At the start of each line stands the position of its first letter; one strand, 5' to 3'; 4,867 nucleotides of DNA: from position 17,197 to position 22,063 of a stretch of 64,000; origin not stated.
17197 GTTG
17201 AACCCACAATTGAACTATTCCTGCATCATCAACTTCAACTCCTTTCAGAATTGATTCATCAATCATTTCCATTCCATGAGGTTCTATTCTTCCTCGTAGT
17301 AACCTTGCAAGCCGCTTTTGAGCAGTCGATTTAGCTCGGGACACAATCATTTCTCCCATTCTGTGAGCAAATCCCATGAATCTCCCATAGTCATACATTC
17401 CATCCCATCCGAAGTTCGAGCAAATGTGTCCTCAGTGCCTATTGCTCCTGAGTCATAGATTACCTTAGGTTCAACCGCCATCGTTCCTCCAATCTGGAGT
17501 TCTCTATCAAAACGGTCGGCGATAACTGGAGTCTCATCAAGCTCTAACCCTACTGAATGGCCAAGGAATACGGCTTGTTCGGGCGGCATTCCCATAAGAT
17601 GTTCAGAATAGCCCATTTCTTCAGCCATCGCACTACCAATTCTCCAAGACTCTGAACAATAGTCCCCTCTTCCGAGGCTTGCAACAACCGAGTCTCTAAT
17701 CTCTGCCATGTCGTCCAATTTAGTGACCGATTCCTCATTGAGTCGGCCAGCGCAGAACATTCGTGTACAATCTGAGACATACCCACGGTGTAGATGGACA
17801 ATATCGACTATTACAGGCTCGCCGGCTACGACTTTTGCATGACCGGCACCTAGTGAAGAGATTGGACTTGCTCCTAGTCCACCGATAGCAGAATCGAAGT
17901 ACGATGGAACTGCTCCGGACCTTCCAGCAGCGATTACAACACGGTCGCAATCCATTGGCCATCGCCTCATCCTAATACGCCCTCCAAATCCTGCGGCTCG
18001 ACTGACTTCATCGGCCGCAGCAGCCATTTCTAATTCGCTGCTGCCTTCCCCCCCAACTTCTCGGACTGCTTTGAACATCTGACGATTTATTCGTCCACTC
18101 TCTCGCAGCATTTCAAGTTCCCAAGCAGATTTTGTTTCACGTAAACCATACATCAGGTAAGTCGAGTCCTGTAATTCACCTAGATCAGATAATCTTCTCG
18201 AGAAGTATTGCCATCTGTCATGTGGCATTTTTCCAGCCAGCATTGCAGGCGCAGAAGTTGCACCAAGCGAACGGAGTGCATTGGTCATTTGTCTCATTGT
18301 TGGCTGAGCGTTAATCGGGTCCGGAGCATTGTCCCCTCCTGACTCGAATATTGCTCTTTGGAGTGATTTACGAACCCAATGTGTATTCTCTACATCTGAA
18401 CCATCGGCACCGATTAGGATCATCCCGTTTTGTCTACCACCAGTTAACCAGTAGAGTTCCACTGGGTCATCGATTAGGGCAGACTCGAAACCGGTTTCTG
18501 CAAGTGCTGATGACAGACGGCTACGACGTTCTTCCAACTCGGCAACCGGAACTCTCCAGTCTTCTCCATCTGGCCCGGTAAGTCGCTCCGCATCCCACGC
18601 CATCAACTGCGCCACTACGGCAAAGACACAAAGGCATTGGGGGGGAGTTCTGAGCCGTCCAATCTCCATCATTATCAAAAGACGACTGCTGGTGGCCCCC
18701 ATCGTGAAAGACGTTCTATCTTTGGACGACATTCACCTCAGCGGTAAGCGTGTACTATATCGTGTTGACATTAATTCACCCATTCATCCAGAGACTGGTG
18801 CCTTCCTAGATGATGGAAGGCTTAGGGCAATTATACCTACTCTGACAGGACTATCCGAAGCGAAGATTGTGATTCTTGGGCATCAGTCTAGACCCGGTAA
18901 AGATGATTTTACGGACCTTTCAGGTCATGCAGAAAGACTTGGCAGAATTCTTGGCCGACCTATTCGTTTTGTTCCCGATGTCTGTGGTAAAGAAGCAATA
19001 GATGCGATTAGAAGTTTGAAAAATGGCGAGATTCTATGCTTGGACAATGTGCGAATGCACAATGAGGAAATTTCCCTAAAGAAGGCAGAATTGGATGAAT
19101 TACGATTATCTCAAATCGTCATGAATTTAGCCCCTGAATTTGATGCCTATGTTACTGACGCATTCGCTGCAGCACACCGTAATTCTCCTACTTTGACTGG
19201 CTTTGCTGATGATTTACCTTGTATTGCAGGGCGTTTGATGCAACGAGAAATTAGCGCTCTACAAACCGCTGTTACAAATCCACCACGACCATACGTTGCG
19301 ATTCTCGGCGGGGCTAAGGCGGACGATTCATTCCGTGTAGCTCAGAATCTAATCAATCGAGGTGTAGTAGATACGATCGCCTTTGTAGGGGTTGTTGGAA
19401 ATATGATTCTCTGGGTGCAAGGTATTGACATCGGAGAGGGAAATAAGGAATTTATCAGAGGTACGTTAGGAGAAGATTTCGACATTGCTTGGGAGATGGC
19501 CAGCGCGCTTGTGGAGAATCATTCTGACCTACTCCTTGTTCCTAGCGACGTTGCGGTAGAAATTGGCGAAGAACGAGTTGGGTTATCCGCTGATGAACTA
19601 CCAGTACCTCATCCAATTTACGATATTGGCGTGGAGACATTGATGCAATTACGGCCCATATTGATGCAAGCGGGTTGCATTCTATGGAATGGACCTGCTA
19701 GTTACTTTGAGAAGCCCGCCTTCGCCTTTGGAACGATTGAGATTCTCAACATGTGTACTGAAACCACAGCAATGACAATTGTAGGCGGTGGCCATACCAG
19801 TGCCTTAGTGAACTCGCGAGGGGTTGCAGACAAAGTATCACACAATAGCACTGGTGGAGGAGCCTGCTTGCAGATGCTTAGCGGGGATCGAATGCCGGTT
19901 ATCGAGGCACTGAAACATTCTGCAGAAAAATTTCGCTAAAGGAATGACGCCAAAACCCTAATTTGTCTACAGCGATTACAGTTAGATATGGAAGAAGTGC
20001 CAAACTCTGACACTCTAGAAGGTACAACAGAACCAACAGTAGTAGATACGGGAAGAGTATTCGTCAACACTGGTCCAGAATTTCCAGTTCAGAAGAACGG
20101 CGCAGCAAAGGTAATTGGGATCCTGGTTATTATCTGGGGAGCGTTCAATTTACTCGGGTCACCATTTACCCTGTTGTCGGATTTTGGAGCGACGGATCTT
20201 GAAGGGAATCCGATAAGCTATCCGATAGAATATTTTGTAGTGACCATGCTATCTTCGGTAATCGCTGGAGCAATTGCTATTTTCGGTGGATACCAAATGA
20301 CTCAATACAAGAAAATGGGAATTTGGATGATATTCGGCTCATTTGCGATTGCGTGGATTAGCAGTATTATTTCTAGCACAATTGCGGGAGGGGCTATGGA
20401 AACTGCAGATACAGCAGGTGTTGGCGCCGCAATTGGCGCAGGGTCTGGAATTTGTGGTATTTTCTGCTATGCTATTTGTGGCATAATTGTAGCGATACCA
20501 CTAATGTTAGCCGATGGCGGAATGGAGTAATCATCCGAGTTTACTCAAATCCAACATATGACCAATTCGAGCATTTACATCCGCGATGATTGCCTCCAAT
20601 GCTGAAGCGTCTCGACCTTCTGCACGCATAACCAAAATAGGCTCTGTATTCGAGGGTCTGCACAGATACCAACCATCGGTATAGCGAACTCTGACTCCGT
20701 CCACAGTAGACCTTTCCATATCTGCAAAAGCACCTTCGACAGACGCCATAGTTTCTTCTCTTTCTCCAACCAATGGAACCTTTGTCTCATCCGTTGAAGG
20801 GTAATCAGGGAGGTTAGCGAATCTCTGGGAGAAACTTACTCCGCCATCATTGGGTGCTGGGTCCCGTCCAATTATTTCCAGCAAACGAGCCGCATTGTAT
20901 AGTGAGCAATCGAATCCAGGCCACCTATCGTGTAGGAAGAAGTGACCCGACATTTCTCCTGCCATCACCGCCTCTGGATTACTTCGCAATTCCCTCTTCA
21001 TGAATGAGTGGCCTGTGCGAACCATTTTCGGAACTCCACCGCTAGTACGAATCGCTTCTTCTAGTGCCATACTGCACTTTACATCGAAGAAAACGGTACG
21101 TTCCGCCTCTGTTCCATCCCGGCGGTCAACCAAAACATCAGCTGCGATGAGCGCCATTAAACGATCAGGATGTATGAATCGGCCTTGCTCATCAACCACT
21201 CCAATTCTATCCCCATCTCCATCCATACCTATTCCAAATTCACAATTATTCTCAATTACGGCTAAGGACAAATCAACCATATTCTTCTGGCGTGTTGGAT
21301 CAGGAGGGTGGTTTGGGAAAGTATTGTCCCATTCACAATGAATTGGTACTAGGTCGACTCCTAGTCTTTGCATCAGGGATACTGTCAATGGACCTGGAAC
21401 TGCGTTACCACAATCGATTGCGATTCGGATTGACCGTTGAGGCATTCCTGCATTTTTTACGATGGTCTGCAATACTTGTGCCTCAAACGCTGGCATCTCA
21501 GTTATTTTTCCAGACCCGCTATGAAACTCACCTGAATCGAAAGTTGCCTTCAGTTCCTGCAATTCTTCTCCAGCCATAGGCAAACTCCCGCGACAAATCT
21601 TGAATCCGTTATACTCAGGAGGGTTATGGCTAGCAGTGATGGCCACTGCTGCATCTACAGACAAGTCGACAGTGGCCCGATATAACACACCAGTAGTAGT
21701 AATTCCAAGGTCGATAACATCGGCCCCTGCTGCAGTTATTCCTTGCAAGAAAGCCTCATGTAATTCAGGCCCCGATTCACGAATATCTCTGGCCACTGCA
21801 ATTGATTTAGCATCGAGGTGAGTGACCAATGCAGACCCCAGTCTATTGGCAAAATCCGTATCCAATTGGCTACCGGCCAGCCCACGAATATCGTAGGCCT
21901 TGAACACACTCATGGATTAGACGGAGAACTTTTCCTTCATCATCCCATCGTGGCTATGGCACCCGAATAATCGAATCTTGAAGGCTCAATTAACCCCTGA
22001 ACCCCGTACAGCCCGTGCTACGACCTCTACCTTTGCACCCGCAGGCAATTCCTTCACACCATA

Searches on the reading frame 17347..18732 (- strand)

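Call 72: search_protein_families(library=pfam, proteins=[window:17347-18732:-], max_evalue=0.00001)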
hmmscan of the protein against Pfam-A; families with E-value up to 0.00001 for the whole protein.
window:17347-18732:- (461 aa): 1 family
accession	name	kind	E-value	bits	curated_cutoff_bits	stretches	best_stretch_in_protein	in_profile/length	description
PF00557.29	Peptidase_M24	-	3.4e-23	83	23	1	207-438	1-205/208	Metallopeptidase family M24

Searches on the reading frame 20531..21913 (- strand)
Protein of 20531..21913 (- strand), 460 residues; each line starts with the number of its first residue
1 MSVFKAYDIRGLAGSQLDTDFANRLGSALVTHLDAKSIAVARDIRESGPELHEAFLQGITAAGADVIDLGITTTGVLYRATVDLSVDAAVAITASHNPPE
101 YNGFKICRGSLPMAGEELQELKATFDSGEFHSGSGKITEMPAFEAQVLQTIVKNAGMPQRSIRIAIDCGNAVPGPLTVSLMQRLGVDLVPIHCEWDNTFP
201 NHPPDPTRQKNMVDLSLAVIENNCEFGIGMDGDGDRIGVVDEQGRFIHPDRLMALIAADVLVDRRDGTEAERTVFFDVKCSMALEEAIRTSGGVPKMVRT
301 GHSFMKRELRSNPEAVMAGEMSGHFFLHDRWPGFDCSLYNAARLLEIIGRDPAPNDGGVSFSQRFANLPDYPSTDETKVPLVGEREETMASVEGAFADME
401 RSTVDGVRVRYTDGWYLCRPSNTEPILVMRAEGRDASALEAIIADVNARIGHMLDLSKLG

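Call 72: search_protein_families(library=pfam, proteins=[window:20531-21913:-], max_evalue=0.00001)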
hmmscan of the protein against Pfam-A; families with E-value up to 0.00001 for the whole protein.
window:20531-21913:- (460 aa): 4 families
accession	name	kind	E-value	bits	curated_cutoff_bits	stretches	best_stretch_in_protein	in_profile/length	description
PF02878.22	PGM_PMM_I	-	9.8e-32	110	22.5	1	3-130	3-136/138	Phosphoglucomutase/phosphomannomutase, alpha/beta/alpha domain I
PF02879.22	PGM_PMM_II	-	1.4e-22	80.6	29.3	1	154-244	13-103/103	Phosphoglucomutase/phosphomannomutase, alpha/beta/alpha domain II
PF02880.22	PGM_PMM_III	-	3.9e-15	56.4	20.7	1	249-350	2-99/115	Phosphoglucomutase/phosphomannomutase, alpha/beta/alpha domain III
PF00408.26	PGM_PMM_IV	-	7.8e-12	45.5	23.1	1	384-446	9-65/68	Phosphoglucomutase/phosphomannomutase, C-terminal domain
